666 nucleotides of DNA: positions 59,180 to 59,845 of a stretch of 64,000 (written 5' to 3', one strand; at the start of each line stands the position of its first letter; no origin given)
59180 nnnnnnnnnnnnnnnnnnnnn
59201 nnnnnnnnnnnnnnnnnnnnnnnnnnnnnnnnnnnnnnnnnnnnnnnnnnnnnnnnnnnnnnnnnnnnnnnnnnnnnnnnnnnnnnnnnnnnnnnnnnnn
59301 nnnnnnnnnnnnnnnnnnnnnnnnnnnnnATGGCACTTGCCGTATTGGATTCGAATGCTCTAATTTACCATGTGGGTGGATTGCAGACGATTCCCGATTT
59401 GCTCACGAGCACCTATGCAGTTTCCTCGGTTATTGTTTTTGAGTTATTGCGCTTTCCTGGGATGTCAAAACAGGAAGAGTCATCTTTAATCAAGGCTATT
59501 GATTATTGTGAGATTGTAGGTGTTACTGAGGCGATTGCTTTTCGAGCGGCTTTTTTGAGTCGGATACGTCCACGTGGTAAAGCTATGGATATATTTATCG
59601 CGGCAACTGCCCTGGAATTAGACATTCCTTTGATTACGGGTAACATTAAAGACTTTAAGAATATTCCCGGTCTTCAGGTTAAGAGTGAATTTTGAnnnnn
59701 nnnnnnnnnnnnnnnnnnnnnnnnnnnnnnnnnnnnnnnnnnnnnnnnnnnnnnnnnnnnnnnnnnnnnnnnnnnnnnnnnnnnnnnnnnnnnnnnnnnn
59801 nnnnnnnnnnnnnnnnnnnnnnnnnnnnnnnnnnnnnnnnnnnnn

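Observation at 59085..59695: PIN-domain (VapC-like) toxin module inserted between murD and murE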

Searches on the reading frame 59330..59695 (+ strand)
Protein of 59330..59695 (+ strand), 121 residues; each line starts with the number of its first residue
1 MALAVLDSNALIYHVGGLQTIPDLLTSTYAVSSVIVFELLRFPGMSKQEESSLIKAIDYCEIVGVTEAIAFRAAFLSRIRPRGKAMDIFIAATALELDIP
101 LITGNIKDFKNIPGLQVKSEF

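Call 3: search_protein_families(library=pfam, proteins=[window:59330-59695:+], max_evalue=0.1)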
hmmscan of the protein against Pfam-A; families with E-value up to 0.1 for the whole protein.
window:59330-59695:+ (121 aa): 1 family
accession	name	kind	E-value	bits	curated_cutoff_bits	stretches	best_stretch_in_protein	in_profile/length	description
PF01850.27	PIN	-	1.2e-09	39.2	23.6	1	5-113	2-118/120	PIN domain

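Call 4: search_protein_families(library=ncbifam, proteins=[window:59330-59695:+], max_evalue=0.1)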
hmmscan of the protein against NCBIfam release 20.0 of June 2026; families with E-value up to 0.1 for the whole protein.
window:59330-59695:+ (121 aa): 3 families
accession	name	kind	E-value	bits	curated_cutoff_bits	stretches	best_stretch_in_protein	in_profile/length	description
NF047863.1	VapCLeptosp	equivalog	1.9e-07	31.4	140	1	7-118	4-127/130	type II toxin-antitoxin system tRNA(fMet)-specific endonuclease VapC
NF047959.1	TA_toxin_VapC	equivalog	0.00053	20.1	80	1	26-112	29-119/125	type II toxin-antitoxin system VapC family toxin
NF010285.0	PRK13725.1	subfamily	0.023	14.6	143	1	53-118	66-129/132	tRNA(fMet)-specific endonuclease VapC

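Call 5: find_encoding_contigs(protein=window:59330-59695:+, flank=6000, max_places=8)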
Protein window:59330-59695:+ (121 aa): 1 contig read that carries it; 1 place shown.
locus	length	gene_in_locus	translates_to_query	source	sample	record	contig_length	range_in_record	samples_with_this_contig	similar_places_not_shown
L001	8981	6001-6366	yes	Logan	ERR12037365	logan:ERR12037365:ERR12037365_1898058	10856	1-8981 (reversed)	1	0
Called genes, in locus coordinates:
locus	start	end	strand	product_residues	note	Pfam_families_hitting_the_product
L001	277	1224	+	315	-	-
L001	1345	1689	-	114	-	-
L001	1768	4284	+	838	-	PF00690:Cation_ATPase_N, PF00122:E1-E2_ATPase, PF00702:Hydrolase, PF13246:Cation_ATPase (weak), PF08282:Hydrolase_3 (weak), PF00689:Cation_ATPase_C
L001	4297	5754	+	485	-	PF21799:MurD-like_N (faint), PF08245:Mur_ligase_M, PF02875:Mur_ligase_C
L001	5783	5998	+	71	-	-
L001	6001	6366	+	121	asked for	PF01850:PIN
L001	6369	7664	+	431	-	PF08245:Mur_ligase_M, PF02875:Mur_ligase_C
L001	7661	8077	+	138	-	PF04977:DivIC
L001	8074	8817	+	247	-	PF00639:Rotamase (weak)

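Call 6: find_homologous_proteins(query=window:59330-59692:+)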
Query window:59330-59692:+ (121 aa): 6 proteins with E <= 0.001 among 27 candidates.
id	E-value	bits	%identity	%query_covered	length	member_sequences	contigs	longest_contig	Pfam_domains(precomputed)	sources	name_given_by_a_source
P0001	1.1e-69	250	100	100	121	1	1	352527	PF01850.28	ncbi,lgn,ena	-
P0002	1.6e-40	156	61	98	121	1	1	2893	PF01850.28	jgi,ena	-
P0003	5.9e-31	125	78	67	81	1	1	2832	-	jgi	jgi:predicted nucleic acid-binding protein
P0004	1.4e-26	111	52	99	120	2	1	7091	PF01850.28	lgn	-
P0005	4.6e-7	48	34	97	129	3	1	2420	PF01850.28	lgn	-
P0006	1.0e-4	41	37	69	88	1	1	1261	PF01850.28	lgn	-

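Call 7: find_encoding_contigs(protein=P0002, flank=6000)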
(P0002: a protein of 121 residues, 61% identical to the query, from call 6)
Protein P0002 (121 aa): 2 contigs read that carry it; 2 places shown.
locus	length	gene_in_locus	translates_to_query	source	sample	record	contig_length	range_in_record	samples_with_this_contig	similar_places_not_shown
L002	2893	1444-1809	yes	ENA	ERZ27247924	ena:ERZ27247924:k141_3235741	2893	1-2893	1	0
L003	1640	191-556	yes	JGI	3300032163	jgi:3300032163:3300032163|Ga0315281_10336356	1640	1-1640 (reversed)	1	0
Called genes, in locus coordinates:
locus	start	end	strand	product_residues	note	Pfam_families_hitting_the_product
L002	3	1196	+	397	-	?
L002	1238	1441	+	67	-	-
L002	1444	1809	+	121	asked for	PF01850:PIN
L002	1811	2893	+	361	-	?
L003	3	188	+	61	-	?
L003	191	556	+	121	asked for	PF01850:PIN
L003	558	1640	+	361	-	?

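Call 8: find_encoding_contigs(protein=P0004, flank=6000)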
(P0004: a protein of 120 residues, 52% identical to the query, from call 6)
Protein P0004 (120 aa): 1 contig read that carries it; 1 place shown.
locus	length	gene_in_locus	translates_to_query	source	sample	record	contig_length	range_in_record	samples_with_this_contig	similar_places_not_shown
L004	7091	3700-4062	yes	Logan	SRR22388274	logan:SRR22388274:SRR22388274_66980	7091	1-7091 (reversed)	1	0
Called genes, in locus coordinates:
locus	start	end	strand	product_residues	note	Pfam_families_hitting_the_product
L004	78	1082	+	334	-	PF06723:MreB_Mbl, PF00022:Actin (faint), PF00012:HSP70, PF14450:FtsA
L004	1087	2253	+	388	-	PF13439:Glyco_transf_4, PF13524:Glyco_trans_1_2 (faint), PF20706:GT4-conflict, PF00534:Glycos_transf_1, PF13692:Glyco_trans_1_4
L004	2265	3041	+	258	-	PF01978:TrmB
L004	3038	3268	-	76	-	-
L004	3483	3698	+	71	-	-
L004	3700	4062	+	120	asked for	PF01850:PIN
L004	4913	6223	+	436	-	-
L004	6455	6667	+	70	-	-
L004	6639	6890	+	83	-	PF13470:PIN_3 (weak)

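Call 9: find_encoding_contigs(protein=P0005, flank=6000)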
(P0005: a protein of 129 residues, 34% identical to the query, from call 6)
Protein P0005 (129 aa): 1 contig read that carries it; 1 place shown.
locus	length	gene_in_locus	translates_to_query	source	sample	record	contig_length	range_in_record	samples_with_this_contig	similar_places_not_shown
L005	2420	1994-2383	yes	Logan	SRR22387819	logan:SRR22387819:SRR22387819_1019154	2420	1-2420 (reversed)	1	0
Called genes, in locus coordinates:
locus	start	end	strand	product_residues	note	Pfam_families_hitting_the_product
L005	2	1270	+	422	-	?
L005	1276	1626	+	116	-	-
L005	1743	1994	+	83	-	-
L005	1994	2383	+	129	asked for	PF01850:PIN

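Call 10: find_encoding_contigs(protein=P0003, flank=6000)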
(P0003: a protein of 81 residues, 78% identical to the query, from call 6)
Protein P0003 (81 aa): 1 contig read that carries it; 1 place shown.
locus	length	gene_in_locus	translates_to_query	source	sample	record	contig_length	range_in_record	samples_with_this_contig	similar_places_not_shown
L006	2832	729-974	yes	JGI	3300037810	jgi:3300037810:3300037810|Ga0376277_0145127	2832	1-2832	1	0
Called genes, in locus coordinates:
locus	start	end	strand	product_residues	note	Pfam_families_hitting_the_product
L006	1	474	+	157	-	?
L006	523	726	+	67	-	-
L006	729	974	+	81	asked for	-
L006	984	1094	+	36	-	-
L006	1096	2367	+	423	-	PF08245:Mur_ligase_M, PF02875:Mur_ligase_C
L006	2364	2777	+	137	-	PF04977:DivIC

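Call 14: find_encoding_contigs(protein=P0012, flank=5000)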
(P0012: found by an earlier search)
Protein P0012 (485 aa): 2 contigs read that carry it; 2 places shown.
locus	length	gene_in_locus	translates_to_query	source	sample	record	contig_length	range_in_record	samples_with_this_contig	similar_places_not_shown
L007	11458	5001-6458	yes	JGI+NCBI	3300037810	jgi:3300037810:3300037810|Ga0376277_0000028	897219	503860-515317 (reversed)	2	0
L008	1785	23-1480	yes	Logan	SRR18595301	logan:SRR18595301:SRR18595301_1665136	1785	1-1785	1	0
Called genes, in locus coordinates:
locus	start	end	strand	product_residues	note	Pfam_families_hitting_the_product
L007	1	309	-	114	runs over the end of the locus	-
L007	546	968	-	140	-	-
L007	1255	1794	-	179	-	PF02698:DUF218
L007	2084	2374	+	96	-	-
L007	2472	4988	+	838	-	PF00690:Cation_ATPase_N, PF00122:E1-E2_ATPase, PF00702:Hydrolase, PF13246:Cation_ATPase, PF08282:Hydrolase_3 (weak), PF00689:Cation_ATPase_C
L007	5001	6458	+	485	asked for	PF21799:MurD-like_N (faint), PF08245:Mur_ligase_M, PF02875:Mur_ligase_C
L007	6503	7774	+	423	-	PF08245:Mur_ligase_M, PF02875:Mur_ligase_C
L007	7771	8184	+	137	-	PF04977:DivIC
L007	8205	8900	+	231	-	-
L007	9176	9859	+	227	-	PF00005:ABC_tran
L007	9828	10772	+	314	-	PF18075:FtsX_ECD, PF02687:FtsX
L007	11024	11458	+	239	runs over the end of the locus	-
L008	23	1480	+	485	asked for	PF21799:MurD-like_N (faint), PF08245:Mur_ligase_M, PF02875:Mur_ligase_C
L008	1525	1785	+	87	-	?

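Call 44: search_protein_families(library=pfam, proteins=[L006:1-471:+], max_evalue=0.01)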
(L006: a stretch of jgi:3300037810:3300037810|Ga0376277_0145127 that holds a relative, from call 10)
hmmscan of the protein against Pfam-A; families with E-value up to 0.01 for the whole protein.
L006:1-471:+ (157 aa): 0 families

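Call 45: search_solved_structures(query=A2, max_evalue=0.001, show_alignments=2)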
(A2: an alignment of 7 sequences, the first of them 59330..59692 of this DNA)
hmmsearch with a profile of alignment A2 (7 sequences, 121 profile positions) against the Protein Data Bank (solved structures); distinct sequences matched with E-value up to 0.001: 13.
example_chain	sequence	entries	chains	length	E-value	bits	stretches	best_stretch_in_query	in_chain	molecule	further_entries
7by2_B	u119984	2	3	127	7.1e-18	68.4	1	4-116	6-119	Ribonuclease VapC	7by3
3zvk_A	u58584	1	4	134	1.1e-13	54.9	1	5-119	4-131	TOXIN OF TOXIN-ANTITOXIN SYSTEM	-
6nkl_A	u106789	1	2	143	9.2e-11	45.4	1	4-118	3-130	Ribonuclease VapC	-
5k8j_B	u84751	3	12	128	4.6e-09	40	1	4-117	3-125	Ribonuclease VapC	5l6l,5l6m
6ifc_A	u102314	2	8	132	2.3e-07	34.5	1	1-118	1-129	tRNA(fMet)-specific endonuclease VapC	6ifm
1y82_A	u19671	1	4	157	8.4e-07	32.7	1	6-107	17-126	hypothetical protein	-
3tnd_A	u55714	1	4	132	3.2e-06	30.8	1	1-117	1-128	tRNA(fMet)-specific endonuclease VapC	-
6sd6_C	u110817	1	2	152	6.7e-06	29.7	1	1-117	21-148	tRNA(fMet)-specific endonuclease VapC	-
9h6a_A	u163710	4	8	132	2.2e-05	28.1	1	1-118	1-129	tRNA(fMet)-specific endonuclease VapC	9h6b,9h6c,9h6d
1v96_A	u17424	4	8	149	7.2e-05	26.4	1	7-109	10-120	hypothetical protein PH0500 | Ribonuclease VapC4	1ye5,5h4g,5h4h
5ed0_A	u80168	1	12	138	7.4e-05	26.4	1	5-117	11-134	tRNA(fMet)-specific endonuclease VapC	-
5ecd_A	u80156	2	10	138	9.4e-05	26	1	4-117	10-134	tRNA(fMet)-specific endonuclease VapC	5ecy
5ecw_A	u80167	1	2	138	0.00014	25.5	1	6-117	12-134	tRNA(fMet)-specific endonuclease VapC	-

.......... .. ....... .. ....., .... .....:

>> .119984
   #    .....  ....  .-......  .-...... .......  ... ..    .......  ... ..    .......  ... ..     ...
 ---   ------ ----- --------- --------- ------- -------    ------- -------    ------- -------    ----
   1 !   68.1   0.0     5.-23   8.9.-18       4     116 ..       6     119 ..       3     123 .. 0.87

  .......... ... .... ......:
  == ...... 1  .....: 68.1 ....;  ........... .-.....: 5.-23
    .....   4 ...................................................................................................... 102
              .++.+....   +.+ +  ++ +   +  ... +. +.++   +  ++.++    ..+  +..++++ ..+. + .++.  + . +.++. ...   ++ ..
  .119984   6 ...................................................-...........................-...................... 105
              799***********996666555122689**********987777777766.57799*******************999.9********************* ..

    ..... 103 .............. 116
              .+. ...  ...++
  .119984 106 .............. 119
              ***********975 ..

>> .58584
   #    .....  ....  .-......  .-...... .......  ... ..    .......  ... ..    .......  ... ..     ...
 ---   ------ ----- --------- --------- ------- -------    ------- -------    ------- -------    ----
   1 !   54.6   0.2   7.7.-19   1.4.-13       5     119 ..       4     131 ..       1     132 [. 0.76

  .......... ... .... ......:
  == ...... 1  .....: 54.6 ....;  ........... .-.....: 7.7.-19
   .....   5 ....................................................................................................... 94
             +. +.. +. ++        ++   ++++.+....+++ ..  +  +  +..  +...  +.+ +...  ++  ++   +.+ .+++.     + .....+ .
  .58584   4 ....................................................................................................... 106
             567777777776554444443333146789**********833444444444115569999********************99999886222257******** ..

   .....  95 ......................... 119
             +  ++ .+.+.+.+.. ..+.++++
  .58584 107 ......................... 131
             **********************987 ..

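Call 66: search_protein_families(library=padloc, proteins=[window:59330-59692:+], max_evalue=0.1)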
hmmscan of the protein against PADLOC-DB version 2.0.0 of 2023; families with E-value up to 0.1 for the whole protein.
window:59330-59692:+ (121 aa): 0 families

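Call 93: find_related_loci(query=A2, collection=viral_contigs, flank=4000)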
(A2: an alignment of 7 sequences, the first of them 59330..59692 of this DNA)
Query A2 (121 aa) in viral_contigs; peptide patterns used: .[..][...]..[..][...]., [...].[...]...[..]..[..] (x = any residue, [..] = any of these).
140 stretches matched a pattern, but none encodes a relative of the query by tblastn (E <= 1e-3).
